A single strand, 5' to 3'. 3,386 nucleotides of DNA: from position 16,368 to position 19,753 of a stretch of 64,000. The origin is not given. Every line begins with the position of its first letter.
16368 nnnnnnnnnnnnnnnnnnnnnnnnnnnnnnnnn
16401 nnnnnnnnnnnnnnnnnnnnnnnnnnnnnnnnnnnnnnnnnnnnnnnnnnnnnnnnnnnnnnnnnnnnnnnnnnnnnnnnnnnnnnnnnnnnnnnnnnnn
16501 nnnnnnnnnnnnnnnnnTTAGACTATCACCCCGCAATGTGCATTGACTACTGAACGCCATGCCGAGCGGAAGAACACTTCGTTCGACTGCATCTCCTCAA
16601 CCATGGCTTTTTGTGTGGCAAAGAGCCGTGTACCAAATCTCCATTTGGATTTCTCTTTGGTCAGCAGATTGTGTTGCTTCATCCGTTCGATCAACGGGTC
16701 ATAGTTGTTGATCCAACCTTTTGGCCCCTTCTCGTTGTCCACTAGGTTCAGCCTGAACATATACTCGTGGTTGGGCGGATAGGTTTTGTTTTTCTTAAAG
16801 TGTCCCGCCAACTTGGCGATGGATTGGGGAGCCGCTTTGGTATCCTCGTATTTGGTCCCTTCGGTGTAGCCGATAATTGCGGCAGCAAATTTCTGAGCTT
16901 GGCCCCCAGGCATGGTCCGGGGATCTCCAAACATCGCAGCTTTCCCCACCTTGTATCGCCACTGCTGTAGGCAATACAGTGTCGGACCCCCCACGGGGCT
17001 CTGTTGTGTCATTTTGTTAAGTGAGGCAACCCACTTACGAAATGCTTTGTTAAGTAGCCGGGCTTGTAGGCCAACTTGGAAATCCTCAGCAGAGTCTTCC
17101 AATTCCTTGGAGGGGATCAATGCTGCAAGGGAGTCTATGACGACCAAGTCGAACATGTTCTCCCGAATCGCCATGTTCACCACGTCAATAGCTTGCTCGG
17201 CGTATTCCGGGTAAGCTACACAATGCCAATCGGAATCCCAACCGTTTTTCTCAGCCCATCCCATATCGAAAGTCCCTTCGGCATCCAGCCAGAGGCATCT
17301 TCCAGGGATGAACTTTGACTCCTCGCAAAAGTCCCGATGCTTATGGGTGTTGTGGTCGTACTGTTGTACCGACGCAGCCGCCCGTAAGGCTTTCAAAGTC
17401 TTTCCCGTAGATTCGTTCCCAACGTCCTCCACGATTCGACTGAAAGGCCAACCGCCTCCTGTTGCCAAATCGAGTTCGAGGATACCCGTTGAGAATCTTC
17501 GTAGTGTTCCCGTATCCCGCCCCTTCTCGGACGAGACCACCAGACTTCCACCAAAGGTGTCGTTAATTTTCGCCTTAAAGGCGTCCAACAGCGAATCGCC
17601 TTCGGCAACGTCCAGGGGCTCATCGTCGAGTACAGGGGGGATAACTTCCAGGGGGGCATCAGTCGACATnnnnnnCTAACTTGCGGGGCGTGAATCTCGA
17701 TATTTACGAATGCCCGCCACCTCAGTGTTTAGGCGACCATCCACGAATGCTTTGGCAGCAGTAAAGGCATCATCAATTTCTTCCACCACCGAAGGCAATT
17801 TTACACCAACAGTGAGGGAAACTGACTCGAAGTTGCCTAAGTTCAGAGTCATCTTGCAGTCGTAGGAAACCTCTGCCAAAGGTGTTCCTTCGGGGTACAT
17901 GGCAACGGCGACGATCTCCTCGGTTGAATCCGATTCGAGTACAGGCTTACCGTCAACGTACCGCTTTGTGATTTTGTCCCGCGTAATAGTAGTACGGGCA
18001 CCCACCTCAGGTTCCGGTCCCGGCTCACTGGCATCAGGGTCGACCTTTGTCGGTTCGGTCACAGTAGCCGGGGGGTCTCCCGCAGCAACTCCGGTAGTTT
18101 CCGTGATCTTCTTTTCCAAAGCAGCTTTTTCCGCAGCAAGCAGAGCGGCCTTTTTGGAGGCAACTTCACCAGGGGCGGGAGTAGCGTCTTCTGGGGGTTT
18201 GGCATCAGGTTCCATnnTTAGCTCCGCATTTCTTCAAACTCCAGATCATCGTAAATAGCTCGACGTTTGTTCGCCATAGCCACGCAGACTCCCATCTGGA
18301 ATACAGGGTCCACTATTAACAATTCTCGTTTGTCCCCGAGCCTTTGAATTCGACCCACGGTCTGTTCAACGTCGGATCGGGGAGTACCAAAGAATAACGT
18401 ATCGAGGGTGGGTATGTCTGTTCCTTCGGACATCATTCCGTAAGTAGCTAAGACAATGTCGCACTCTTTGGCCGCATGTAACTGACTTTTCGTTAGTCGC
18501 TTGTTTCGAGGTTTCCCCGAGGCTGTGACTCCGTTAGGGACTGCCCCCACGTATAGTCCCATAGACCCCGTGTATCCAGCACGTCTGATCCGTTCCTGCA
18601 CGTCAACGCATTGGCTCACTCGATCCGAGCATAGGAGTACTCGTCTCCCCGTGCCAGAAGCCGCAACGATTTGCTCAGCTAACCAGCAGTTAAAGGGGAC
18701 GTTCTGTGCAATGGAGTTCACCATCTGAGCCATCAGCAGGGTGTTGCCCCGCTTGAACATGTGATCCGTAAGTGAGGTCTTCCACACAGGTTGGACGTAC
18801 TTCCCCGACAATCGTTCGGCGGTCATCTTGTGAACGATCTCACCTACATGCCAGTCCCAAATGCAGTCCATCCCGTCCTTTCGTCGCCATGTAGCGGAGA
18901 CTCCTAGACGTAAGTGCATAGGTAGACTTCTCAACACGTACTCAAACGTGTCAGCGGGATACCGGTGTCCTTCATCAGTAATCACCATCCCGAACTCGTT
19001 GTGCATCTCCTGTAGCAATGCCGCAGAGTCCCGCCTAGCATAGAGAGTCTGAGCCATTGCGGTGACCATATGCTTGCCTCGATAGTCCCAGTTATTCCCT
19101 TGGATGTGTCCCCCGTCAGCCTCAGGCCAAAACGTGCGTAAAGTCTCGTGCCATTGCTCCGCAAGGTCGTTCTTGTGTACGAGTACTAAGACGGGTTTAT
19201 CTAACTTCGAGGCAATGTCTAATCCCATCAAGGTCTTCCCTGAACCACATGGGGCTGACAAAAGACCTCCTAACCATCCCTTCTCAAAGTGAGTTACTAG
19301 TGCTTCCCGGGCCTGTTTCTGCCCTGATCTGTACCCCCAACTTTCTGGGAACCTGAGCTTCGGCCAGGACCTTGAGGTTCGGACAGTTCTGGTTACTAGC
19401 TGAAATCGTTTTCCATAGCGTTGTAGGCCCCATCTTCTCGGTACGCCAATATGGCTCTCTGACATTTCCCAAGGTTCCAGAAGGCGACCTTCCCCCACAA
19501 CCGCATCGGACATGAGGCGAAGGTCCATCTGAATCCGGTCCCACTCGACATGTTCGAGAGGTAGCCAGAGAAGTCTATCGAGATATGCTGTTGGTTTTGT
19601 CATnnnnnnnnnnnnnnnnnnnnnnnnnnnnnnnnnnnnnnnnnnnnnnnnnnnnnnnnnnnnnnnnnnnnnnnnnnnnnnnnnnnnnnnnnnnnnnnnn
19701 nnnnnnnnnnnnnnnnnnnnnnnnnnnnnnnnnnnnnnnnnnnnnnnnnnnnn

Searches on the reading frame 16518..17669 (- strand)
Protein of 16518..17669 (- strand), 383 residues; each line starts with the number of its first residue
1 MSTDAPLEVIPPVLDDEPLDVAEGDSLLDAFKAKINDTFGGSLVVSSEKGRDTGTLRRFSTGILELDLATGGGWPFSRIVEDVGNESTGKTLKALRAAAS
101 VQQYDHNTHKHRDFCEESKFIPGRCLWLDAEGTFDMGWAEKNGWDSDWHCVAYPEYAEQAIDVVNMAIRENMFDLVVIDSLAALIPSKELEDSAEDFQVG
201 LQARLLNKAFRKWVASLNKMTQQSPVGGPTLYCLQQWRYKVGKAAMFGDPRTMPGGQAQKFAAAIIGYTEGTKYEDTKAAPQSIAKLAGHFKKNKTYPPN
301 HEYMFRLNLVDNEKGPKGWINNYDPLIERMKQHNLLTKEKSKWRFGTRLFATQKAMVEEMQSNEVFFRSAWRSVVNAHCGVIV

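Call 61: search_protein_families(library=phrogs, proteins=[window:16518-17669:-], max_evalue=0.001)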
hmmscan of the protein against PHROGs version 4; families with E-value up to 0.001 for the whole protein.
window:16518-17669:- (383 aa): 3 families
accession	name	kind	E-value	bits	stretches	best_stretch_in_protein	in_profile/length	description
phrog_97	-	other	9.1e-48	164.7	1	27-266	19-248/506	UvsX-like recombinase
phrog_8337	-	DNA, RNA and nucleotide metabolism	6.2e-12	46.5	1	58-213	49-193/273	DNA repair protein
phrog_9666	-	unknown function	1.4e-05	24.6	1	123-341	502-730/779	-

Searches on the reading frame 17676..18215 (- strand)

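Call 61: search_protein_families(library=phrogs, proteins=[window:17676-18215:-], max_evalue=0.001)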
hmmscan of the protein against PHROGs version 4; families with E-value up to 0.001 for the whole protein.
window:17676-18215:- (179 aa): 2 families
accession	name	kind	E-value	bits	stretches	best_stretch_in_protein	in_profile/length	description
phrog_25619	-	unknown function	1.2e-14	55.3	1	61-165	14-114/129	-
phrog_5189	-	unknown function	1.9e-06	28.9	1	120-167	11-59/66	-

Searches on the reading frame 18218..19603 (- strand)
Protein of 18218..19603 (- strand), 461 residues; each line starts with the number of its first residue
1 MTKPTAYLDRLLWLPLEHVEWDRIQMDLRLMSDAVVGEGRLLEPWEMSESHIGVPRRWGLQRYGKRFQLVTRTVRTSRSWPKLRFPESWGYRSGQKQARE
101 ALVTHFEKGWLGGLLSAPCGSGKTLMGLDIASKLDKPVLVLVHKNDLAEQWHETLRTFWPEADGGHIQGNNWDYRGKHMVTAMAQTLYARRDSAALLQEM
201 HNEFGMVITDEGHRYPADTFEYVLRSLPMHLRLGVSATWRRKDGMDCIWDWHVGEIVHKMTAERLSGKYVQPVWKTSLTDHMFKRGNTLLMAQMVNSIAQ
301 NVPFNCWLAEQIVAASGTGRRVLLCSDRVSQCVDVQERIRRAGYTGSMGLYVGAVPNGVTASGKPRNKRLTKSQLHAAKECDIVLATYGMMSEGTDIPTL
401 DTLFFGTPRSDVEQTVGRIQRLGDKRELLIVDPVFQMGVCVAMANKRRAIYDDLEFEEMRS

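Call 11: search_protein_families(library=phrogs, proteins=[window:18218-19603:-], max_evalue=0.00001)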
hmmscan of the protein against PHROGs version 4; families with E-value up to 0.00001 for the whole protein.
window:18218-19603:- (461 aa): 3 families
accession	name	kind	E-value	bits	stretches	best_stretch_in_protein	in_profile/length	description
phrog_16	-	DNA, RNA and nucleotide metabolism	4.5e-44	151.9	1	92-433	274-598/986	DNA helicase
phrog_9690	-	DNA, RNA and nucleotide metabolism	8.8e-10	39.1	1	199-456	36-297/306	DNA helicase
phrog_62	-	DNA, RNA and nucleotide metabolism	3.4e-09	35.7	1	79-214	685-819/1881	DNA helicase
